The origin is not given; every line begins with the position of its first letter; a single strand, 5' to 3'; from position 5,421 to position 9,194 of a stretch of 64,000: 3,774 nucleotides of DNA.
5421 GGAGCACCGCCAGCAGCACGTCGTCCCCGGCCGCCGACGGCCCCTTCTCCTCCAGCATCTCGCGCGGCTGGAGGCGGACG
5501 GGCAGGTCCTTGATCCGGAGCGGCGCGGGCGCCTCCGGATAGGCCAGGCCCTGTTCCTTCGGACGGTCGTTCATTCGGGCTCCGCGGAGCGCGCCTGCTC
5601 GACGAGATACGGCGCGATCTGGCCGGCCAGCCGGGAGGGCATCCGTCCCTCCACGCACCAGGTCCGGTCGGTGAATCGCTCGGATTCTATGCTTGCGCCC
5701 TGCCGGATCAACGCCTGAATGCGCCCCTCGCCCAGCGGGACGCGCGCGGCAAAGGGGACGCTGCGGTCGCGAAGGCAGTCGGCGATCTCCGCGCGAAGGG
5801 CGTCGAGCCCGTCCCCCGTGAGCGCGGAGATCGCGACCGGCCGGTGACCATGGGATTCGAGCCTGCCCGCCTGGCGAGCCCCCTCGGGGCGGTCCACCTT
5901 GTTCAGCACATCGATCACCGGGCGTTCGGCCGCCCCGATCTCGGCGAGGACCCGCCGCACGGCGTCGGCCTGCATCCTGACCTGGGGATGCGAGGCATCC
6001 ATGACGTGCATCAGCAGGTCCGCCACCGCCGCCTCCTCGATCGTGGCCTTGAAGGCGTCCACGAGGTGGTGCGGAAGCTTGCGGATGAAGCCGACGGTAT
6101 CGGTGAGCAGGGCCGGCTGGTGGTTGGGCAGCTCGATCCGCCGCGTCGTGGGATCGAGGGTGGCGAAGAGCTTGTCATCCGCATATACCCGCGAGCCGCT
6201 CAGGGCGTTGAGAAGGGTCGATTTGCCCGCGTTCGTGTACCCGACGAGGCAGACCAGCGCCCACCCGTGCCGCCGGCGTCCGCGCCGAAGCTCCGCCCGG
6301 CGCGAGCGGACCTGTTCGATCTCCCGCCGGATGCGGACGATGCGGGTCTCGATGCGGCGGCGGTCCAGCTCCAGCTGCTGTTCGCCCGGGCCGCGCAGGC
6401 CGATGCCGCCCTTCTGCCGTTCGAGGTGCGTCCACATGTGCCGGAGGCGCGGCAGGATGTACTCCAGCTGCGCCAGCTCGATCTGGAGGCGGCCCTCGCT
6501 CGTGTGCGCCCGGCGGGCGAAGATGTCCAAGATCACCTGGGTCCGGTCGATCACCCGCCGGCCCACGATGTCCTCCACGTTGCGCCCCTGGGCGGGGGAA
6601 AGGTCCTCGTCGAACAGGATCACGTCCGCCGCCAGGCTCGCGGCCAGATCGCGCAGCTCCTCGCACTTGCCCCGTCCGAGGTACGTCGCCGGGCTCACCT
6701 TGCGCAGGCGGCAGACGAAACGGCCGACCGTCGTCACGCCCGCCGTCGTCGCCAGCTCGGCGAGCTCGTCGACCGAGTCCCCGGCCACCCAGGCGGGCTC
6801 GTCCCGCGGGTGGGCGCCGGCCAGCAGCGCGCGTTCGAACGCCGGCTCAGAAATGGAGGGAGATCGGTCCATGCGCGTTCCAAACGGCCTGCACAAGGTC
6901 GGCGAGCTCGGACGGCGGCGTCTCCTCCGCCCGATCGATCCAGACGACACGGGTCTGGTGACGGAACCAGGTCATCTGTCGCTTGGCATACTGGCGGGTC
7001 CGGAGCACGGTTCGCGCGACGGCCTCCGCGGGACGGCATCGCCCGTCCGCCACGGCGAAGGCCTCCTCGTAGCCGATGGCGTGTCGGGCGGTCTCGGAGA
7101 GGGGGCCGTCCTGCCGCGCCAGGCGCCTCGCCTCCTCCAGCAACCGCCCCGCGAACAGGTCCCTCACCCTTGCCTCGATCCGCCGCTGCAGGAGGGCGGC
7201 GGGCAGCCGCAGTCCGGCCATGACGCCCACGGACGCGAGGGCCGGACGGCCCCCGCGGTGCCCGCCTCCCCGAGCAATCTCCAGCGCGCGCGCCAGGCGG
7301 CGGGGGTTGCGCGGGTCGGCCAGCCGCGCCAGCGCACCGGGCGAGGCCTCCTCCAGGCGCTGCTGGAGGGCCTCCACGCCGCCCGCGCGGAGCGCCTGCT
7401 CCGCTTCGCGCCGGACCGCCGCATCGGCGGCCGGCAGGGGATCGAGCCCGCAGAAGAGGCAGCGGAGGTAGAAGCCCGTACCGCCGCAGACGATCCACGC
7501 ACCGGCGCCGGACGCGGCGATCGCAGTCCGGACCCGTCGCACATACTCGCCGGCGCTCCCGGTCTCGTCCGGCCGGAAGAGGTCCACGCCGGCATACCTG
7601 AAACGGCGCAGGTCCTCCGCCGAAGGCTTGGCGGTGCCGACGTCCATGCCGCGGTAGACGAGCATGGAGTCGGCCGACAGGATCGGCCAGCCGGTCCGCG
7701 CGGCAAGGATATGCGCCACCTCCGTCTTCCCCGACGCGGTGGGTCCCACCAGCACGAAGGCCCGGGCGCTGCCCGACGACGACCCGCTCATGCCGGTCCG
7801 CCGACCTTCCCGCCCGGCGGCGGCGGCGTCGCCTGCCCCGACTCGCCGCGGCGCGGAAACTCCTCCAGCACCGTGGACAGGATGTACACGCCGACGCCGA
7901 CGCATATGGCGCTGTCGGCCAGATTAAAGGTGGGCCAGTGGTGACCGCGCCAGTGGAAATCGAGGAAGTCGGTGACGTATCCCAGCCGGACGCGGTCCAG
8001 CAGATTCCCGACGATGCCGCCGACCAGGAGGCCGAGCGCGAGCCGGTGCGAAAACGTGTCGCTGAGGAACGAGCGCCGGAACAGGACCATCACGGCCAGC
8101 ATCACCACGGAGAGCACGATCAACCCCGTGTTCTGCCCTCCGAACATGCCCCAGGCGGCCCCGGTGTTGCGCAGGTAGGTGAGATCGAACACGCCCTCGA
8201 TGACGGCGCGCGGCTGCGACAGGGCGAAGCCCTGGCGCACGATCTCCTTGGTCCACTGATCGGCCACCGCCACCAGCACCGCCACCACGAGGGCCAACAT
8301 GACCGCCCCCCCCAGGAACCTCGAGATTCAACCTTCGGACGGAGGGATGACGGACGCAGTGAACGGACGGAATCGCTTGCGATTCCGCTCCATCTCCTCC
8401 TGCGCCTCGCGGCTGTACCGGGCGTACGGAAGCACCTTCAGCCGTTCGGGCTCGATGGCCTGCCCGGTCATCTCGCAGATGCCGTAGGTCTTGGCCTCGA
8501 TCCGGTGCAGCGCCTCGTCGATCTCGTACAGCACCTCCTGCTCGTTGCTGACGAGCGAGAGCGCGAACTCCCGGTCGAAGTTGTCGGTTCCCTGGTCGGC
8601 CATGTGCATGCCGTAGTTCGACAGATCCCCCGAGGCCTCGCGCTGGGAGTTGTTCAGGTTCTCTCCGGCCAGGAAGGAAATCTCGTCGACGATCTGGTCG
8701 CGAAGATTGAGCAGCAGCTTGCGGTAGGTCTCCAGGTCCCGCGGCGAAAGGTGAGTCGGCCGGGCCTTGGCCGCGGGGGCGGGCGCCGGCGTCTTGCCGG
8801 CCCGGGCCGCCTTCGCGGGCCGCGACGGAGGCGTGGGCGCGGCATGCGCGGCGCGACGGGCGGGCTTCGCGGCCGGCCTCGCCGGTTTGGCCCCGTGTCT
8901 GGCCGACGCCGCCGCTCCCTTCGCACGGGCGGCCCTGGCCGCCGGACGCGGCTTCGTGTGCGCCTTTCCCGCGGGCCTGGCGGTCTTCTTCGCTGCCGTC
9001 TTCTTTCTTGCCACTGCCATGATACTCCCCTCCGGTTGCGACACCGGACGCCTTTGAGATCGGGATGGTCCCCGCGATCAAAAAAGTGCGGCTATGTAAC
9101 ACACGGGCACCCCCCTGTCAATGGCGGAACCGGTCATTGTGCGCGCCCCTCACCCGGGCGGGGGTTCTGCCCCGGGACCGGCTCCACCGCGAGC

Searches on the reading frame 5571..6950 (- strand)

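Call 67: search_protein_families(library=pfam, max_evalue=0.000001, proteins=[window:5571-6950:-])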
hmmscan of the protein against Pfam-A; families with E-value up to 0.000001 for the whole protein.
window:5571-6950:- (459 aa): 4 families
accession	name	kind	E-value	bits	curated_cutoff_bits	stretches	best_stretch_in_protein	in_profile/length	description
PF13167.11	GTP-bdg_N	-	8e-31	106.9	25.4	1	58-145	2-89/89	GTP-binding GTPase N-terminal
PF16360.10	GTP-bdg_M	-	1.3e-30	106.1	29.5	1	147-225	1-79/79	GTP-binding GTPase Middle Region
PF01926.29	MMR_HSR1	-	1.1e-21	77.5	21.9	1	233-351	2-113/113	50S ribosome-binding GTPase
PF03193.22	RsgA_GTPase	-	6.5e-08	33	30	0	231-288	107-168/174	RsgA GTPase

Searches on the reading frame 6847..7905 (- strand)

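Call 67: search_protein_families(library=pfam, max_evalue=0.000001, proteins=[window:6847-7905:-])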
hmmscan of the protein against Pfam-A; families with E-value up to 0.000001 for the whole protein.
window:6847-7905:- (352 aa): 2 families
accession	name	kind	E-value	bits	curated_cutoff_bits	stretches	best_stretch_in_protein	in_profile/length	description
PF01715.23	IPPT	-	6.2e-54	183.7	23.6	1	83-317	2-243/243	IPP transferase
PF01745.22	IPT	-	1.2e-08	35.1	20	1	49-102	3-56/233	Isopentenyl transferase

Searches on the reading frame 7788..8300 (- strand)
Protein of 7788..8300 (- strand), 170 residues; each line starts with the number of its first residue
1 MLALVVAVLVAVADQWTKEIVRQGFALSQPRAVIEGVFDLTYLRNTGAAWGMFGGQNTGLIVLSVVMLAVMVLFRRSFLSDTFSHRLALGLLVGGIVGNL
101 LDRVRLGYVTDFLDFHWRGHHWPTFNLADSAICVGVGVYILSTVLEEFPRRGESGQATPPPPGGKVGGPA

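Call 67: search_protein_families(library=pfam, max_evalue=0.000001, proteins=[window:7788-8300:-])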
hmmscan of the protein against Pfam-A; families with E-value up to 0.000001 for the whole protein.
window:7788-8300:- (170 aa): 1 family
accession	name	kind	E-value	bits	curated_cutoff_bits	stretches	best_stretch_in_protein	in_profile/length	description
PF01252.23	Peptidase_A8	-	1.1e-39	136.4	25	1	6-143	1-140/142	Signal peptidase (SPase) II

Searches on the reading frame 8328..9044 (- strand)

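Call 67: search_protein_families(library=pfam, max_evalue=0.000001, proteins=[window:8328-9044:-])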
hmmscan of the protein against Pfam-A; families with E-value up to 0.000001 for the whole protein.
window:8328-9044:- (238 aa): 1 family
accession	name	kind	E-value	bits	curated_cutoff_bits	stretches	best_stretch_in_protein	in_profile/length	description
PF01258.23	zf-dskA_traR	-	4.3e-10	39.9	24.9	1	186-220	2-36/36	Prokaryotic dksA/traR C4-type zinc finger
